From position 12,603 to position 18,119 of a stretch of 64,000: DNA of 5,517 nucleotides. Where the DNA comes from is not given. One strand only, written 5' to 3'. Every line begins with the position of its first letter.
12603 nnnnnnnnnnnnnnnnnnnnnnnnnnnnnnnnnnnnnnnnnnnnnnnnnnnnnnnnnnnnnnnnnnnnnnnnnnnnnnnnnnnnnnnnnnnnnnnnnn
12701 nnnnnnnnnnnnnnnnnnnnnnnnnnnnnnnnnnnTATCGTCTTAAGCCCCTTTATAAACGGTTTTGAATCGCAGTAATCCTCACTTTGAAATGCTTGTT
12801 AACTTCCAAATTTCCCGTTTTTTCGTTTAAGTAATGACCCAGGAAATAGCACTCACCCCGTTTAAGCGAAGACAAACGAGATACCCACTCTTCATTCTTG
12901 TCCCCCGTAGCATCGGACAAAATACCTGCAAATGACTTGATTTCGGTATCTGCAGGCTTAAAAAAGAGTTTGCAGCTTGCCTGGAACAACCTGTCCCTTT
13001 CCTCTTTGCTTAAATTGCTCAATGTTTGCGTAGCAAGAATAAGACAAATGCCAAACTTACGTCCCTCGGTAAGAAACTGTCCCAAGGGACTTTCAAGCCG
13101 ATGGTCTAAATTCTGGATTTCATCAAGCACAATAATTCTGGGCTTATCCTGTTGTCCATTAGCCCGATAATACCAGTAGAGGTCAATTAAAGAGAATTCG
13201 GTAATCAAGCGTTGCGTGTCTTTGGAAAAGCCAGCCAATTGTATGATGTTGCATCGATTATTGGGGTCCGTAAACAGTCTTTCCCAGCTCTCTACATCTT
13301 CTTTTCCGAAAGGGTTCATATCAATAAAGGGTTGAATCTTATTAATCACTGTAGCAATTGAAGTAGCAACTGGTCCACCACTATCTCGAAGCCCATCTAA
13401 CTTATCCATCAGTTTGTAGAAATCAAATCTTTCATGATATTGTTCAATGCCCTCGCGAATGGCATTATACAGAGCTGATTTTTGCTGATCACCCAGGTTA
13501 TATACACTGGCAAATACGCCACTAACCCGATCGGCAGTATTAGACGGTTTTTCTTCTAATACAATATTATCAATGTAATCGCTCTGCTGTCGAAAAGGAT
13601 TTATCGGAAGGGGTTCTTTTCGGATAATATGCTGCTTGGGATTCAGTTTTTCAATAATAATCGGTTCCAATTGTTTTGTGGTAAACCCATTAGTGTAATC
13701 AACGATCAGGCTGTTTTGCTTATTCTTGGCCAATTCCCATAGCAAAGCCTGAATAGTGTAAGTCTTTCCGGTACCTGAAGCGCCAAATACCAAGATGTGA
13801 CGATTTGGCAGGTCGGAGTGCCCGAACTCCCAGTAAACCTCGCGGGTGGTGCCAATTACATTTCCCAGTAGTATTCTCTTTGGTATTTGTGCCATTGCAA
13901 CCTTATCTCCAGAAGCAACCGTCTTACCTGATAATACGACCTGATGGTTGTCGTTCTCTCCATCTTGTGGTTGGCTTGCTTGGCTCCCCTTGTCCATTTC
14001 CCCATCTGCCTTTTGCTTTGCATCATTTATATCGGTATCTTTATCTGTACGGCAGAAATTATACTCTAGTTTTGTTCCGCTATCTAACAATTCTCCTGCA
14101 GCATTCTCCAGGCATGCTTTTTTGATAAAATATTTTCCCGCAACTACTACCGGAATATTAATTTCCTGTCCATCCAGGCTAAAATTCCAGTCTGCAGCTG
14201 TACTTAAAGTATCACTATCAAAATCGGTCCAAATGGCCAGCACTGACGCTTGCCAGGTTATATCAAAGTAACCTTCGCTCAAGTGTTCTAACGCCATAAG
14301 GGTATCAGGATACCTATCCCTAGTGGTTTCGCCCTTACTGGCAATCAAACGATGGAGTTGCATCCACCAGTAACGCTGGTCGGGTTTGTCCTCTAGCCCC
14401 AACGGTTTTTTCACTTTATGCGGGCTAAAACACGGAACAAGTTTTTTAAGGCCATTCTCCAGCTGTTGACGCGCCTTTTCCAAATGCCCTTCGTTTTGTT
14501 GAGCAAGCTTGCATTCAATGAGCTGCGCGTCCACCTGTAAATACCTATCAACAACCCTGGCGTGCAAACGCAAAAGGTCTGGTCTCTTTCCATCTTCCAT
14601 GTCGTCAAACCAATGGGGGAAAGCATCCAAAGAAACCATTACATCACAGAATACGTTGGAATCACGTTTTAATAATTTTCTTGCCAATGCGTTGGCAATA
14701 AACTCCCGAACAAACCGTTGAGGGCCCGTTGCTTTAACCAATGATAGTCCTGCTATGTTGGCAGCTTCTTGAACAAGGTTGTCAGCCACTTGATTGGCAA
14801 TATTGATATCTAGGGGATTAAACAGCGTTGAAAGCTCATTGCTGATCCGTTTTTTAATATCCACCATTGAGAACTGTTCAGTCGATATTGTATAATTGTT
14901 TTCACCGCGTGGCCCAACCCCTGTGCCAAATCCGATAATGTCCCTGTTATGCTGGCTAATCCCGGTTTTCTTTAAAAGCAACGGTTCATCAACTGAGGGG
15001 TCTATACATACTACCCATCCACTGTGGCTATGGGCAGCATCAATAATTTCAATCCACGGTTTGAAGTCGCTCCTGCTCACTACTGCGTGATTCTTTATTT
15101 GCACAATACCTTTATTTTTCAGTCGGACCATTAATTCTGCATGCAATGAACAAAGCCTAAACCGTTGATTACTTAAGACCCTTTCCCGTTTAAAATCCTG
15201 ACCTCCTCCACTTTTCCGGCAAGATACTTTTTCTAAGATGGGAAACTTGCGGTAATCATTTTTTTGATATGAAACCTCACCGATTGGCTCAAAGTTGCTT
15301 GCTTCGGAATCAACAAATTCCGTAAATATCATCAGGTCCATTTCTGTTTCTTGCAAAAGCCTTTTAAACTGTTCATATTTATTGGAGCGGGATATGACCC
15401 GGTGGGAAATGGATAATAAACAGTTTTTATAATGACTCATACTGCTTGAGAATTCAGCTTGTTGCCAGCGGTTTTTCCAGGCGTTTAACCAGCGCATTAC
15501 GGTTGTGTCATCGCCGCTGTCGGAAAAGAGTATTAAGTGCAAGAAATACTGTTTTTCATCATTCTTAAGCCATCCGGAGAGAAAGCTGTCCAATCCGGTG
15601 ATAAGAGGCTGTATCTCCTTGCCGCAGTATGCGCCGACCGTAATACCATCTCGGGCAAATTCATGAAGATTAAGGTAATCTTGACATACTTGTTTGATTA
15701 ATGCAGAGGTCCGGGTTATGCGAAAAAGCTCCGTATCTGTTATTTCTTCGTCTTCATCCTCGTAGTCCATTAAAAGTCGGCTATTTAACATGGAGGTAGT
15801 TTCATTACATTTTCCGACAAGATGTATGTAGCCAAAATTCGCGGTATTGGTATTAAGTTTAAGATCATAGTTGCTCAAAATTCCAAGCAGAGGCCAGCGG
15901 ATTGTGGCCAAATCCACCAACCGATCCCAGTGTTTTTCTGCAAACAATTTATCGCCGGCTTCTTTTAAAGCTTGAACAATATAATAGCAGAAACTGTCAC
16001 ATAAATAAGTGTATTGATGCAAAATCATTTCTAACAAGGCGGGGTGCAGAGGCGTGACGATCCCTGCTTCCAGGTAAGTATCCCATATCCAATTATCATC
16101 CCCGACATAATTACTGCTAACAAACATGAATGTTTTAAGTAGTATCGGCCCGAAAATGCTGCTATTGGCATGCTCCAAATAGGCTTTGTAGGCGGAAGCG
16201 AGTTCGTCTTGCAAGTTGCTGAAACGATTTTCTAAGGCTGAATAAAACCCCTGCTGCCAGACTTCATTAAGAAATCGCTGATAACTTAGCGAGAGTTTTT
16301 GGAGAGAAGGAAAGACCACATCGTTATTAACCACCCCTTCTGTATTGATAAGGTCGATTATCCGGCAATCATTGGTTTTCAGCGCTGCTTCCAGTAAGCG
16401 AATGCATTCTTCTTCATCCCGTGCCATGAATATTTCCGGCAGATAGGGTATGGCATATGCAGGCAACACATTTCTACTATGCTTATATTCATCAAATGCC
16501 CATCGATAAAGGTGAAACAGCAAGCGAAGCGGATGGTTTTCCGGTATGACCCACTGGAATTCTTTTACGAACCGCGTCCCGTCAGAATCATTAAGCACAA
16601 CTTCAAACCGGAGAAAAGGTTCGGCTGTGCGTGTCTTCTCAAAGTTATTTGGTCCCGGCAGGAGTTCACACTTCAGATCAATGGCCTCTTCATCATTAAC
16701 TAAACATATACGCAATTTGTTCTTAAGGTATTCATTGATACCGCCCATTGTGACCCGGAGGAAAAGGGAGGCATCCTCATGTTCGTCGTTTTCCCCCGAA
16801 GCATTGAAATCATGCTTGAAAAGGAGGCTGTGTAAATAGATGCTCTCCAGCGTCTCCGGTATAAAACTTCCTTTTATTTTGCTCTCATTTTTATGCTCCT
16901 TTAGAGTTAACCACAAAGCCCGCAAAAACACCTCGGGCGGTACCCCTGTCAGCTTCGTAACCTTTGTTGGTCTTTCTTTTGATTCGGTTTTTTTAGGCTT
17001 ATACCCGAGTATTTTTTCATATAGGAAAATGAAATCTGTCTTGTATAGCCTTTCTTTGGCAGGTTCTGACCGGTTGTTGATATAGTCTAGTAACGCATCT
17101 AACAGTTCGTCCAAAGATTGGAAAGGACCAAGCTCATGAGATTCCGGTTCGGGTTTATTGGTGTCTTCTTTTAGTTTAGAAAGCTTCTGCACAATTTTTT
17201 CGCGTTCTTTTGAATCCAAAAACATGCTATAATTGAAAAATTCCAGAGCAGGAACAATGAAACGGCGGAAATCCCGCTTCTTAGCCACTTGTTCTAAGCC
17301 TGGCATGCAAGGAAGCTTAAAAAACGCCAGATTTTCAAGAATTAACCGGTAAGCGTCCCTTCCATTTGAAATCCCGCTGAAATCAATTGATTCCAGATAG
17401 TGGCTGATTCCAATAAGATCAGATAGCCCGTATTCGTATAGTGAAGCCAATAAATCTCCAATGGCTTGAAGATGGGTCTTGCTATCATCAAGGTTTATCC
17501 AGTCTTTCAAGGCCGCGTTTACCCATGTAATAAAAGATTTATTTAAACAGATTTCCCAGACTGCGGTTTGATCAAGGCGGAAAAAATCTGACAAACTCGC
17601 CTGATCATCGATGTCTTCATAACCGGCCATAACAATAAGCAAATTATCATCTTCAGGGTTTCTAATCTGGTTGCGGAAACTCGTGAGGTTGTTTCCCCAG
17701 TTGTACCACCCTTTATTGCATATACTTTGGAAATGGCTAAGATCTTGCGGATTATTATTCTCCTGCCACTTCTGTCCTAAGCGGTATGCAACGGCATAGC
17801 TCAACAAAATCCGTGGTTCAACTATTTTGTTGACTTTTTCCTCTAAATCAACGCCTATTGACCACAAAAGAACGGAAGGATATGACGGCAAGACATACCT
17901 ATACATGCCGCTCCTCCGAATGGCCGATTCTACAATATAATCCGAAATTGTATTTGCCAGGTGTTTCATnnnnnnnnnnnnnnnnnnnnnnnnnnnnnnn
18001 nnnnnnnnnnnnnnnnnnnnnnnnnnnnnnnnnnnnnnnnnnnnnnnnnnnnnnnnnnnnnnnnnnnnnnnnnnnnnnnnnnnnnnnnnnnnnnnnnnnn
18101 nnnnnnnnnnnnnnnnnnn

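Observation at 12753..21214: Possible DptF/G/H-like effector trio, with the DptF-like ATPase fused to the kinase protein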

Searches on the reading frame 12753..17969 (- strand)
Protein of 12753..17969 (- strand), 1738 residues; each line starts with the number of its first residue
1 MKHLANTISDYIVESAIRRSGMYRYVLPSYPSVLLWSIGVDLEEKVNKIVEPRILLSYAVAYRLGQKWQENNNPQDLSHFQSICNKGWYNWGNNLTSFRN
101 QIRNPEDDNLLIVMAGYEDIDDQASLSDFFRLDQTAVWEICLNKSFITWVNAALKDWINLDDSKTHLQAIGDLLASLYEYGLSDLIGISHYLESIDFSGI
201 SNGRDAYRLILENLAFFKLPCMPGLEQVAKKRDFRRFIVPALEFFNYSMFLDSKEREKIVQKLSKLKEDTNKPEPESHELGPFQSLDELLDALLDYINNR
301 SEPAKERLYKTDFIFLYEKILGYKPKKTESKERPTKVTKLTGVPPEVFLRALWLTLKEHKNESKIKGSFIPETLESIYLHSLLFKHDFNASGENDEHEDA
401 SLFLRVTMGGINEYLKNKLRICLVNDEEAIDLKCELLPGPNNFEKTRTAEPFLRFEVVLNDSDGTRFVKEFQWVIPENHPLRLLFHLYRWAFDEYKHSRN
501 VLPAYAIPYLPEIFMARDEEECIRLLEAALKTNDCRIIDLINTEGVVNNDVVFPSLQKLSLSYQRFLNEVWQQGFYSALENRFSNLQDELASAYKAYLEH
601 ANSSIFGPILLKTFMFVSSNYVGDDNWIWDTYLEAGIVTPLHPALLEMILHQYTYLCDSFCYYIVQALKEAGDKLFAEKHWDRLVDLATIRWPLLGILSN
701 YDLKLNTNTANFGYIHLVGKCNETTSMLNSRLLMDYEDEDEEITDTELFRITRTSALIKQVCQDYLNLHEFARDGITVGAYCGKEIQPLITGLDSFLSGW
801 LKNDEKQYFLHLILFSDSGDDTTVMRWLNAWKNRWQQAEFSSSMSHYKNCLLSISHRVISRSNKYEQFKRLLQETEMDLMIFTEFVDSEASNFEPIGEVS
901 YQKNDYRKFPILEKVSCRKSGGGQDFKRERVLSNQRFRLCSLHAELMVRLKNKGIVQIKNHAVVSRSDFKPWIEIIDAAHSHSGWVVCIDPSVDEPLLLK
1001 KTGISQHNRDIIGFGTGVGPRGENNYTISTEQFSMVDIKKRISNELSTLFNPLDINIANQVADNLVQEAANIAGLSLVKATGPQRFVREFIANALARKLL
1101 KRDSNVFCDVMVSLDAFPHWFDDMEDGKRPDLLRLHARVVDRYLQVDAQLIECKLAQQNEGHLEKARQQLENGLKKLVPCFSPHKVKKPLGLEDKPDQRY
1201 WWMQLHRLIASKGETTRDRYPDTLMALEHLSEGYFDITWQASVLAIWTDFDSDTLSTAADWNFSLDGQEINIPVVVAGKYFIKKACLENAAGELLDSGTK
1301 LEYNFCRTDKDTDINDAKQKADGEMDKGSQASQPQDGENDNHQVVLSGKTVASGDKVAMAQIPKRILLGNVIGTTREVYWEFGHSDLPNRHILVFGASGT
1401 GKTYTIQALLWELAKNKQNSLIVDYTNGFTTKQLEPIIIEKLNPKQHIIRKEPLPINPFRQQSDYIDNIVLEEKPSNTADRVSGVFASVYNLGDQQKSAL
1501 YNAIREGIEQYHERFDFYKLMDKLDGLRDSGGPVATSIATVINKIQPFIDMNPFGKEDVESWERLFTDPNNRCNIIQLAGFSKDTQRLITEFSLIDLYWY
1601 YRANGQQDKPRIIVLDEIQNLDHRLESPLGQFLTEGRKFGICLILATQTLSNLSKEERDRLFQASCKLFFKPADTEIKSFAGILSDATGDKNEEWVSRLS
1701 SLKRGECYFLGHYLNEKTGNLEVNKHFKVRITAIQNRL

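Call 3: search_protein_families(library=ncbifam, proteins=[window:12753-17969:-], max_evalue=0.01)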
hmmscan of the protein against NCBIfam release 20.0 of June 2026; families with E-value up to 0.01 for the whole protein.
window:12753-17969:- (1738 aa): 11 families
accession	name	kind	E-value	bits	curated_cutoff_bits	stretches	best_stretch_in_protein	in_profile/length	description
NF053655.1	CedD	equivalog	2.3e-13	49.7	600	1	1366-1656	199-466/527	DNA-translocating ATPase CedD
NF041017.1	DNA_import_CedB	equivalog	2.5e-13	49.5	700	1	1362-1656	250-522/590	DNA import protein CedB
TIGR02759.1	TraD_Ftype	equivalog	5.1e-08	32.1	521.35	2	1609-1655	406-451/566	type IV conjugative transfer system coupling protein TraD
TIGR02746.1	TraC-F-type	equivalog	6.7e-08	30.9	567.05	1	1379-1680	420-717/800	type IV secretion system protein TraC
NF040937.1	HerA_Thermprot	equivalog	1.5e-07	30.2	800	1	1365-1712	119-451/487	DNA double-strand break repair helicase HerA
TIGR00929.1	VirB4_CagE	subfamily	7.1e-07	27.8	643.1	1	1379-1663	425-690/792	VirB4 family type IV secretion/conjugal transfer ATPase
NF042943.1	HerA_antiphage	equivalog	1.5e-06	27.1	800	0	1572-1714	395-541/566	anti-phage-associated helicase HerA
TIGR03928.1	T7_EssCb_Firm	equivalog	0.0024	15.5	778.4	0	1389-1436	810-857/1296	type VII secretion protein EssC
NF041447.1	TrbC_conju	equivalog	0.004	15.6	800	0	1386-1410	127-150/685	F-type conjugative transfer protein TrbC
NF042944.1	HerA_antiphage_2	equivalog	0.0069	15.2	850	0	1634-1656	460-482/576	anti-phage-associated helicase HerA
NF045975.1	VirB4_plasma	equivalog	0.0095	13.7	590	0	1388-1430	514-556/894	Mbov_0397 family ICE element conjugal transfer ATPase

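Call 4: search_protein_families(library=pfam, proteins=[window:12753-17969:-], max_evalue=0.01)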
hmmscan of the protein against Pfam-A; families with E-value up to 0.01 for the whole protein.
window:12753-17969:- (1738 aa): 13 families
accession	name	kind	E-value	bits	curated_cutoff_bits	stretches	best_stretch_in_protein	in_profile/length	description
PF01935.23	DUF87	-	2.3e-13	51.2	23.2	1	1369-1591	4-214/220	Helicase HerA, central domain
PF10412.15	TrwB_AAD_bind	-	5.7e-11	42.4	20.5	2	1389-1433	15-59/387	Type IV secretion-system coupling protein DNA-binding domain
PF13401.12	AAA_22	-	6.7e-07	30.1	27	1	1390-1447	6-63/130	AAA domain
PF12846.13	AAA_10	-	1.2e-06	28.3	27.5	0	1607-1727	238-355/362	AAA-like domain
PF12775.13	AAA_7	-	4.4e-06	26.8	25.8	1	1389-1446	33-90/181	P-loop containing dynein motor region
PF13191.12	AAA_16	-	3.1e-05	25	32.6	0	1388-1442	24-73/167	AAA ATPase domain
PF13245.12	AAA_19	-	0.00057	20.5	25.1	1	1386-1627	8-108/134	AAA domain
PF12696.13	TraG-D_C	-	0.0019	18.6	22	1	1613-1700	4-91/126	TraM recognition site of TraD and TraG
PF00004.35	AAA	-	0.0022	18.9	21.2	0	1392-1413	1-22/131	ATPase family associated with various cellular activities (AAA)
PF01580.24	FtsK_SpoIIIE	-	0.003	17.5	24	1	1367-1416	21-66/221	FtsK/SpoIIIE family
PF05872.18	HerA_C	-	0.0055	15.8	22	1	1386-1416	18-48/502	Helicase HerA-like C-terminal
PF13173.12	AAA_14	-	0.0057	17.1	27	0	1591-1638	47-90/129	AAA domain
PF04851.21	ResIII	-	0.0099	16.2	22.5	0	1389-1423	23-59/164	Type III restriction enzyme, res subunit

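Call 5: search_protein_families(library=padloc, proteins=[window:12753-17969:-], max_evalue=0.01)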
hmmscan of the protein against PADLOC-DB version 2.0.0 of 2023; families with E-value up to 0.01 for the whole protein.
window:12753-17969:- (1738 aa): 19 families
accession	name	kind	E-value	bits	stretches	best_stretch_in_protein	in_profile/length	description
PDLC02684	DndH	-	1.5e-64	216.3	1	1321-1704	1299-1692/1715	DndH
PDLC02685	DndH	-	3.7e-39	132.3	1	1301-1659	1258-1610/1678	DndH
PDLC02804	SspH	-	2.3e-20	69.8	1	969-1215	799-1039/1561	SspH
PDLC04140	mad8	-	1e-18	65.9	1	1366-1712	4-289/314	mads_8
PDLC02806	SspH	-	3e-15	52.8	1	974-1181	986-1187/1766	SspH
PDLC02682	DndH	-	2.1e-10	36.6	1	1308-1658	1260-1615/1686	DndH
PDLC02679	DndH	-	3.5e-10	36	1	1307-1704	1277-1685/1711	DndH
PDLC04103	HerA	-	2.4e-07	27.5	1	1384-1432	167-215/579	-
PDLC02185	HerA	-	2.9e-07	27.6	1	1631-1714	476-553/585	-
PDLC02683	DndH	-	6.8e-07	25.5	1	1411-1660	1177-1319/1389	DndH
PDLC04100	HerA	-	1e-06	25.8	1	1572-1714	401-547/580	-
PDLC02188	HerA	-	1e-05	22.6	0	1634-1712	460-532/578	-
PDLC04105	HerA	-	0.00025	17.8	0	1386-1423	163-200/576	-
PDLC04102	HerA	-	0.00099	15.5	0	1634-1655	537-558/654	-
PDLC01055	HerA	-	0.001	15.9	0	1386-1423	154-191/532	Type III coevolved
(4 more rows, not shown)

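Call 29: search_solved_structures(query=window:12753-17969:-, max_evalue=0.01)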
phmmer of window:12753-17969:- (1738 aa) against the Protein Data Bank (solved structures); distinct sequences matched with E-value up to 0.01: 2.
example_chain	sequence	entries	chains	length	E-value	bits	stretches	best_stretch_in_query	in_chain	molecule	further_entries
7es4_A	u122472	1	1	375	4.3e-07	30.9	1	1363-1659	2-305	DNA phosphorothioation-dependent restriction protein DptH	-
9x1l_A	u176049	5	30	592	0.00085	20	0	1383-1433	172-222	DNA helicase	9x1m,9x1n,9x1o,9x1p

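Call 44: search_protein_families(library=pfam, proteins=[window:12753-17969:-], max_evalue=1)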
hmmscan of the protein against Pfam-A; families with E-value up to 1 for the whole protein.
window:12753-17969:- (1738 aa): 22 families
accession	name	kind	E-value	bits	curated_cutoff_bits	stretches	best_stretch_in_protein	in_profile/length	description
PF01935.23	DUF87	-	2.3e-13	51.2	23.2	1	1369-1591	4-214/220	Helicase HerA, central domain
PF10412.15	TrwB_AAD_bind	-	5.7e-11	42.4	20.5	2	1389-1433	15-59/387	Type IV secretion-system coupling protein DNA-binding domain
PF13401.12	AAA_22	-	6.7e-07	30.1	27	1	1390-1447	6-63/130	AAA domain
PF12846.13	AAA_10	-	1.2e-06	28.3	27.5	2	1607-1727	238-355/362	AAA-like domain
PF12775.13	AAA_7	-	4.4e-06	26.8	25.8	1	1389-1446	33-90/181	P-loop containing dynein motor region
PF13191.12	AAA_16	-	3.1e-05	25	32.6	1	1388-1442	24-73/167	AAA ATPase domain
PF13245.12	AAA_19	-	0.00057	20.5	25.1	1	1386-1627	8-108/134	AAA domain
PF12696.13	TraG-D_C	-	0.0019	18.6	22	1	1613-1700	4-91/126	TraM recognition site of TraD and TraG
PF00004.35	AAA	-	0.0022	18.9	21.2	0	1392-1413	1-22/131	ATPase family associated with various cellular activities (AAA)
PF01580.24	FtsK_SpoIIIE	-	0.003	17.5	24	1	1367-1416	21-66/221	FtsK/SpoIIIE family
PF05872.18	HerA_C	-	0.0055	15.8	22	1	1386-1416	18-48/502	Helicase HerA-like C-terminal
PF13173.12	AAA_14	-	0.0057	17.1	27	0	1591-1638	47-90/129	AAA domain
PF04851.21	ResIII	-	0.0099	16.2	22.5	1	1389-1423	23-59/164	Type III restriction enzyme, res subunit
PF05707.18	Zot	-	0.024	14.6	20.3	1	1599-1659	69-137/197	Zonular occludens toxin (Zot)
PF19044.6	P-loop_TraG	-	0.051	12.7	25.8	1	1388-1462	28-97/413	TraG P-loop domain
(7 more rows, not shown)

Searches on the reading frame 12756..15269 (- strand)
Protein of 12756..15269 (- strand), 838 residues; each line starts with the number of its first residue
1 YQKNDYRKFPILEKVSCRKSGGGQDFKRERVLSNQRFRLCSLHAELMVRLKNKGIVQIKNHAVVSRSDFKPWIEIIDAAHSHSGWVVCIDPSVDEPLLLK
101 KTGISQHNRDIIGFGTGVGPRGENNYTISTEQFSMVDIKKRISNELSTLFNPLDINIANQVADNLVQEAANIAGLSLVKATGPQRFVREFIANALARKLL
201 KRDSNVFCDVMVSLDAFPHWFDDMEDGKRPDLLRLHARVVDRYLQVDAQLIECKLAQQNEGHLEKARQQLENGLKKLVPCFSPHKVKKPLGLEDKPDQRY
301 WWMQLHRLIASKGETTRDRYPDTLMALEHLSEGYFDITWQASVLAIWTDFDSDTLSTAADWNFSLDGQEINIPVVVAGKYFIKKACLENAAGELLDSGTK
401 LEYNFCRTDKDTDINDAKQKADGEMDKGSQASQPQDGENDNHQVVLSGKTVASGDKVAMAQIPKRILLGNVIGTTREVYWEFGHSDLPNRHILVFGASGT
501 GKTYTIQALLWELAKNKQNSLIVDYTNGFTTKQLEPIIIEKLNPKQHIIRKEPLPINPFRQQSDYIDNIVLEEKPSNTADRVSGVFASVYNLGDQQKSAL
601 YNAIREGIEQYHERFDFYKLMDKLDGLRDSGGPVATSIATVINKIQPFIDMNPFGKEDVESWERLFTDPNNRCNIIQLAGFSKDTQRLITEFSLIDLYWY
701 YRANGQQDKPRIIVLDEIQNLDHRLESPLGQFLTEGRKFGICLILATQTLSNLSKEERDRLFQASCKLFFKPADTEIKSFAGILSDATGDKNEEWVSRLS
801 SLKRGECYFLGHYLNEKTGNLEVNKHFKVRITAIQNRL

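Call 91: search_dna_similar(query=window:12756-15269:-, collection=plasmids, mode=protein, max_evalue=0.00001, max_rows=40)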
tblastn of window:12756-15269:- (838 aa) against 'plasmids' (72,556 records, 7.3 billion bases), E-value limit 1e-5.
Records with a match: 11; places in all: 11; records where one place covers at least 80% of the query: 0.
Best place of each record, by identity: <60% 11.
By first word of the organism name: Vibrio 3; Bacillus 2; Priestia 2; Levilactobacillus 1; Synechocystis 1; Pseudoalteromonas 1; Aliivibrio 1.
By predicted mobility (MOB-suite, as given by PLSDB): non-mobilizable 8; mobilizable 3.
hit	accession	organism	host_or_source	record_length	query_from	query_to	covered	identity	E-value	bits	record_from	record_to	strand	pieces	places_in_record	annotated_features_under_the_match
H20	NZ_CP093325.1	Bacillus sp. N5-665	whole organism,peat soil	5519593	465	838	45%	42.5%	3e-79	288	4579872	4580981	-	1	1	none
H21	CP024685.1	Bacillus wiedmannii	cell culture,soil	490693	422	814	47%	36.9%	2e-68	255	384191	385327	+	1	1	dptH: DNA phosphorothioation-dependent restriction protein DptH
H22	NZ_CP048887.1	Priestia megaterium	culture,agricultural soil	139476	465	811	41%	41.0%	2e-67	253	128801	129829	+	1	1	dptH: DNA phosphorothioation-dependent restriction protein DptH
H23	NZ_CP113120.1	Levilactobacillus brevis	Single cell,fermented food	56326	464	838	45%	35.3%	2e-53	210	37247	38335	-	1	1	DUF87 domain-containing protein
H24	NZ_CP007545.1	Synechocystis sp. PCC 6714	-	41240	423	775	42%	22.9%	2e-6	60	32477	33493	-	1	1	DUF87 domain-containing protein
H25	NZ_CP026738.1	Priestia megaterium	Sporobolus anglicus,cell ...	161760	458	756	36%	26.8%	1e-9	70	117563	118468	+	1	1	DUF87 domain-containing protein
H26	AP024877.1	Vibrio halioticoli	-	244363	491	799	37%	24.7%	3e-10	72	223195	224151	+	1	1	record has no annotation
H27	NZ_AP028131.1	Vibrio fluvialis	Homo sapiens,Stool sample from a ...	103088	469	810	41%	21.4%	5e-7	62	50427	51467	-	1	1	UvrD-helicase domain-containing protein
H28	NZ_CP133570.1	Pseudoalteromonas sp. HL-AS1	sediment core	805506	483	761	33%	26.2%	2e-6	60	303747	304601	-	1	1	DUF87 domain-containing protein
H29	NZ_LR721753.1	Aliivibrio wodanis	-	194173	465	759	35%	24.5%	1e-9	71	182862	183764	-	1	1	dptH: DNA phosphorothioation-dependent restriction protein DptH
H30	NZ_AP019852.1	Vibrio alfacsensis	-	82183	446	757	37%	23.1%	1e-7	64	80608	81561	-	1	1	none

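Call 92: get_annotated_region(hit=H21, flank=14000)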
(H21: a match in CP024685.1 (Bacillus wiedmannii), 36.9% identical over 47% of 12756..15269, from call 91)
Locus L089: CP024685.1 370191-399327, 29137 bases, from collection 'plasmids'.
description: Bacillus wiedmannii bv. thuringiensis strain FCC41 plasmid pFCC41-1-490K, complete sequence
organism: Bacillus wiedmannii (NCBI taxid 2494319)
taxonomy: Bacteria; Bacillota; Bacilli; Bacillales; Bacillaceae; Bacillus; Bacillus wiedmannii
host: -; source: cell culture,soil; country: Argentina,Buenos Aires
typing (MOB-suite, as given by PLSDB): non-mobilizable; replicon rep_cluster_164,rep_cluster_1698,rep_cluster_1912
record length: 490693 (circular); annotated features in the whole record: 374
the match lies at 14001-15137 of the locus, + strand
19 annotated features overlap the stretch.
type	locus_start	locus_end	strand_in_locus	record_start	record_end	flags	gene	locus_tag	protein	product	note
CDS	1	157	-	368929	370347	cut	-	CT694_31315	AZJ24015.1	DUF5123 domain-containing protein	-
CDS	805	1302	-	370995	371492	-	-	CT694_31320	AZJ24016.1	hypothetical protein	-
CDS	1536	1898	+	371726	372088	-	-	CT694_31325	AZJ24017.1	hypothetical protein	-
CDS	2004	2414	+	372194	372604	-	-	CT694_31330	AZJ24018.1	hypothetical protein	-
CDS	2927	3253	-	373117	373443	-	-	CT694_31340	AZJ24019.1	hypothetical protein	-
CDS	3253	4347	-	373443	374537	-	-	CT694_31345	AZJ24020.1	hypothetical protein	-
CDS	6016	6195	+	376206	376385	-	-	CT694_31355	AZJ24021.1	hypothetical protein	-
CDS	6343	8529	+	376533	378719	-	dptF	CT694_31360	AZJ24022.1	DNA phosphorothioation-dependent restriction protein DptF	-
CDS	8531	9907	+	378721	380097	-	dptG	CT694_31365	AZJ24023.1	DNA phosphorothioation-dependent restriction protein DptG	-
CDS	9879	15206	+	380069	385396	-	dptH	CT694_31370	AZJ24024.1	DNA phosphorothioation-dependent restriction protein DptH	-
CDS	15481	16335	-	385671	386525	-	-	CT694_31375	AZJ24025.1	excinuclease ABC subunit C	-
CDS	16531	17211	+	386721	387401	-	-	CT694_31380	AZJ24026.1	hypothetical protein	-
CDS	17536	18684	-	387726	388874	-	-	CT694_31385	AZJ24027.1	hypothetical protein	-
CDS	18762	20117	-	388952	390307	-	-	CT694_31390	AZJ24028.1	hypothetical protein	-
CDS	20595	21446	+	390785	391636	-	-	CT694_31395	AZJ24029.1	hypothetical protein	-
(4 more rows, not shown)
